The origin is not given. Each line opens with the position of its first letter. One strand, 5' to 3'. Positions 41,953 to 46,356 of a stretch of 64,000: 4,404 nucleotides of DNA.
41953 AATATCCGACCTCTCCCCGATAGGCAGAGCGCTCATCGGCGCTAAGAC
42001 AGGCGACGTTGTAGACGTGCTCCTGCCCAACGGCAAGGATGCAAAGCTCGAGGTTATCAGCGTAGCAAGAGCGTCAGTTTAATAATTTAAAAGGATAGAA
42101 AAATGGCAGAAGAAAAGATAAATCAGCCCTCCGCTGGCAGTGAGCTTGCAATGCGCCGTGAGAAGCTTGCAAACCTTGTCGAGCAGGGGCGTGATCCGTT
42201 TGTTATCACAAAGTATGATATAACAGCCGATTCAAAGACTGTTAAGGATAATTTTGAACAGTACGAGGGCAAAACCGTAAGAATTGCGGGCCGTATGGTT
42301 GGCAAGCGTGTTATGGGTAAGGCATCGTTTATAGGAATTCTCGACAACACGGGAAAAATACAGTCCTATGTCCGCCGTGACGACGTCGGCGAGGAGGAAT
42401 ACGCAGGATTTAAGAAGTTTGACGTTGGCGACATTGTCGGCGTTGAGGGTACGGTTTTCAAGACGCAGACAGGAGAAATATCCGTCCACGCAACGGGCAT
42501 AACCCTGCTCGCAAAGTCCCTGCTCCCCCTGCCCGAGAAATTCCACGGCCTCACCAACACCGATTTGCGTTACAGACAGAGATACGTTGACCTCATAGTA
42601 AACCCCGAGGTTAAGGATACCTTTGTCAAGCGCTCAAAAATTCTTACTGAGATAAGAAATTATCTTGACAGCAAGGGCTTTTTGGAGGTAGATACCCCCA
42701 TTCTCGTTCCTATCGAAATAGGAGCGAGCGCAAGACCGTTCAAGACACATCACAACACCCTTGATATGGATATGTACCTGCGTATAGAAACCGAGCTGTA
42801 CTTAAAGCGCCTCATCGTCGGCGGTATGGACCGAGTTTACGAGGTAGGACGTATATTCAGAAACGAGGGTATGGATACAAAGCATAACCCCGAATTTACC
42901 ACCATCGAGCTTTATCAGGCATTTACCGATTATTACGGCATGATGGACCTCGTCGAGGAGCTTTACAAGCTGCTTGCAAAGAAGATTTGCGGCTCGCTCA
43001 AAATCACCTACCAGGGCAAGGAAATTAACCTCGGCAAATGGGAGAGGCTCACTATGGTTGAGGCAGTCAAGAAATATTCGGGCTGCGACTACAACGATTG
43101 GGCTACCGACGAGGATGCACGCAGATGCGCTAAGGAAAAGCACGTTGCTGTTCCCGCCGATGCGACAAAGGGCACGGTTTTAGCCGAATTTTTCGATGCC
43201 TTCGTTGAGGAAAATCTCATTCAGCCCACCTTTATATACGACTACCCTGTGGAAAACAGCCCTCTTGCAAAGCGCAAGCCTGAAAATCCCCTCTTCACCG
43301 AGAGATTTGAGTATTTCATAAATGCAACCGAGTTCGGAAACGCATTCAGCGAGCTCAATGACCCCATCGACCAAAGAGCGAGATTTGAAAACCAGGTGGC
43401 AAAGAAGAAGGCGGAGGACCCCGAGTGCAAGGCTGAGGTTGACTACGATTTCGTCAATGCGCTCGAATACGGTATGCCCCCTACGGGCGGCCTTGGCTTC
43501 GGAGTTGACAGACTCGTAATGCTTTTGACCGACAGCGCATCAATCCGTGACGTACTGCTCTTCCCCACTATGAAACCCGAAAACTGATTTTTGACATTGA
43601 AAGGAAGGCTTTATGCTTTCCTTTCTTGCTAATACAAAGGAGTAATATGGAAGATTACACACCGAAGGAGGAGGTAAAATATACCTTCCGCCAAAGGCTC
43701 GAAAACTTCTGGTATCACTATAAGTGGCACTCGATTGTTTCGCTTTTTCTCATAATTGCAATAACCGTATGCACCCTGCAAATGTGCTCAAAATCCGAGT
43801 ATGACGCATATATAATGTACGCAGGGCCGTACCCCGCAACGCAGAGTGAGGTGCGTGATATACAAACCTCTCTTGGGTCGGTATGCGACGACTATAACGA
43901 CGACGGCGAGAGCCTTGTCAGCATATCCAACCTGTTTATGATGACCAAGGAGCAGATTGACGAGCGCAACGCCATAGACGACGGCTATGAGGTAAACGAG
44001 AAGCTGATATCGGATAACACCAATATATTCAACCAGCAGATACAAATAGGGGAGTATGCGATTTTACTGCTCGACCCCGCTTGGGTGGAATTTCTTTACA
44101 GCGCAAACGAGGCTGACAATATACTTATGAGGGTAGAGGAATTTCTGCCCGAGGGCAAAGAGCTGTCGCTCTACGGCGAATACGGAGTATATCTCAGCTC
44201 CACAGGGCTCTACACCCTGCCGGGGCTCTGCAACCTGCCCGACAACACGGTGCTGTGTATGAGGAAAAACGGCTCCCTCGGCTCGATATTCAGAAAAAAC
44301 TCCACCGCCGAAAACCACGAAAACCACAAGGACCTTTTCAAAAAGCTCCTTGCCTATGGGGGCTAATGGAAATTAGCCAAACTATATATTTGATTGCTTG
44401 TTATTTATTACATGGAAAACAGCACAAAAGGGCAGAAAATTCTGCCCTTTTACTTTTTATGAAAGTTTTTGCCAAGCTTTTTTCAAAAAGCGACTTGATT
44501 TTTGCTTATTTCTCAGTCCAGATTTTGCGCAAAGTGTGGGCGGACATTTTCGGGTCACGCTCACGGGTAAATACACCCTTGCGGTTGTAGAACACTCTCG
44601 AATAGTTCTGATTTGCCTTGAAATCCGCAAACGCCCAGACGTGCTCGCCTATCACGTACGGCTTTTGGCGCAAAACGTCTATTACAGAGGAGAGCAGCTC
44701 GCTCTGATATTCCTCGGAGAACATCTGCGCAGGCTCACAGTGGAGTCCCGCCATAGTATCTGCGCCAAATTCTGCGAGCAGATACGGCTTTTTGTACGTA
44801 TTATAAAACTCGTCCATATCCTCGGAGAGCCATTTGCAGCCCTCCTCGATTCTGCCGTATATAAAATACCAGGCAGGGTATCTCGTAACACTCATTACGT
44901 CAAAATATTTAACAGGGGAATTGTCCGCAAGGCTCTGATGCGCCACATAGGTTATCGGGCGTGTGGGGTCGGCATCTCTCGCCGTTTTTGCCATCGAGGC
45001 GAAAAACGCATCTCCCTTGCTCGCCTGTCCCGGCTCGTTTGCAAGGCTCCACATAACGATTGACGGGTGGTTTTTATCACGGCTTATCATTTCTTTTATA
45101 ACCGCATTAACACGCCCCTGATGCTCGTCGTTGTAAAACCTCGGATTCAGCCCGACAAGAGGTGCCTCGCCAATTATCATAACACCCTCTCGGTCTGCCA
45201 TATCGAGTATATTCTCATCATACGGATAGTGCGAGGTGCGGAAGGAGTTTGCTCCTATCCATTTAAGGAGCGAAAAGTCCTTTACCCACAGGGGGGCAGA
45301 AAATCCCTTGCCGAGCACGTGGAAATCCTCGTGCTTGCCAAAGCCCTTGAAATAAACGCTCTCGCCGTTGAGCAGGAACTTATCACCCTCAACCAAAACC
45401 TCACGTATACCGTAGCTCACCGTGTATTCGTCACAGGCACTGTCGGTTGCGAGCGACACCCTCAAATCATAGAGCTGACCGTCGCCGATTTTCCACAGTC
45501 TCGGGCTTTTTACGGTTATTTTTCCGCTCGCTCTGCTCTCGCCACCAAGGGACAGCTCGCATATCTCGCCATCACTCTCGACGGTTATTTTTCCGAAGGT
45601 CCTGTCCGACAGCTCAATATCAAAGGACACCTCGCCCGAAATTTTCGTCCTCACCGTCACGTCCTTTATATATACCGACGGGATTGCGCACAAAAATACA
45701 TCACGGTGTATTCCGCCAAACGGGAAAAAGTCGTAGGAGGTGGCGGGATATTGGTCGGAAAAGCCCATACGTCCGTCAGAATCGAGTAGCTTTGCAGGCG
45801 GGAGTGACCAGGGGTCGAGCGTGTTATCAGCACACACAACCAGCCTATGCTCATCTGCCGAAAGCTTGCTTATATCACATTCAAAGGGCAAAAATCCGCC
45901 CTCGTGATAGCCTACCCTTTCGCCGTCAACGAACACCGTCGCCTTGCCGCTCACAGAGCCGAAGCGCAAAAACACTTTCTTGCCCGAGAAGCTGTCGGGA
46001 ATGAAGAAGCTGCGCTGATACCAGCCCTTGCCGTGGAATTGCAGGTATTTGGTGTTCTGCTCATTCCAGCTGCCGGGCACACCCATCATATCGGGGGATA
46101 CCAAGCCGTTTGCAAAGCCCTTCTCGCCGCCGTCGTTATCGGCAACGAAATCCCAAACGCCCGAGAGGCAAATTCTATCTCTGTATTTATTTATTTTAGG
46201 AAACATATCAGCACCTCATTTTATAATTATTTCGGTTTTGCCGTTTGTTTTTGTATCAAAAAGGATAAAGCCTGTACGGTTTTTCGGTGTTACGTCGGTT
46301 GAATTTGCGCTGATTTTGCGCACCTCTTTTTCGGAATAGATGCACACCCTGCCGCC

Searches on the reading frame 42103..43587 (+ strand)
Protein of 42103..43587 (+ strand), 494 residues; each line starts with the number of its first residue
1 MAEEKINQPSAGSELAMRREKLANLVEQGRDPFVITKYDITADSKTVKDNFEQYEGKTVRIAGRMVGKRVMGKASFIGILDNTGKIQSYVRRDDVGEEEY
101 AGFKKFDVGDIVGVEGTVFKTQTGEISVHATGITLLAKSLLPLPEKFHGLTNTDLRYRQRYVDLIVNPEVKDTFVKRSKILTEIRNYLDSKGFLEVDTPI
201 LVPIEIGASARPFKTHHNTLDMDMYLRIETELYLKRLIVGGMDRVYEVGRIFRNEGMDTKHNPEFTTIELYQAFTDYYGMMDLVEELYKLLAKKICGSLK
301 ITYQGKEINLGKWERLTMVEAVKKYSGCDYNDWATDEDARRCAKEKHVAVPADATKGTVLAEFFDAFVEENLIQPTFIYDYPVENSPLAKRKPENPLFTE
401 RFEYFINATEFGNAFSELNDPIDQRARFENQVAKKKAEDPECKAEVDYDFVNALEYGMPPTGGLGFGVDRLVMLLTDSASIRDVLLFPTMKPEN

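Call 41: search_protein_families(library=pfam, proteins=[window:42103-43587:+])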
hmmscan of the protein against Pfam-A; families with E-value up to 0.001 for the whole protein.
window:42103-43587:+ (494 aa): 3 families
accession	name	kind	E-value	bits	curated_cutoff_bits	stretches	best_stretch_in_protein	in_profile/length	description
PF00152.25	tRNA-synt_2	-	1.4e-90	304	25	1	153-490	2-307/308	tRNA synthetases class II (D, K and N)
PF01336.31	tRNA_anti-codon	-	4.5e-15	55.8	27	1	59-136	1-75/75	OB-fold nucleic acid binding domain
PF01409.25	tRNA-synt_2d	-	1.9e-05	24.7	19.8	0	244-292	104-151/246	tRNA synthetases class II core domain (F)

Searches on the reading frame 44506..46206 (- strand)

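Call 41: search_protein_families(library=pfam, proteins=[window:44506-46206:-])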
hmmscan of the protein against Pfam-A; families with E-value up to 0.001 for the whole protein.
window:44506-46206:- (566 aa): 4 families
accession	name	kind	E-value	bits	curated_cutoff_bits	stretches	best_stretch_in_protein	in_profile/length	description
PF02836.23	Glyco_hydro_2_C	-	9.8e-73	245.4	21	1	271-564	2-298/302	Glycosyl hydrolases family 2, TIM barrel domain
PF02837.24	Glyco_hydro_2_N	-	1.2e-17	64.8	28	1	33-176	26-169/169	Glycosyl hydrolases family 2, sugar binding domain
PF00703.27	Glyco_hydro_2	-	2.5e-08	35.1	23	1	182-268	5-109/109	Glycosyl hydrolases family 2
PF22666.2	Glyco_hydro_2_N2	-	6.2e-07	30.1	27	1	50-129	37-120/167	Glycosyl hydrolase 2 galactose-binding domain-like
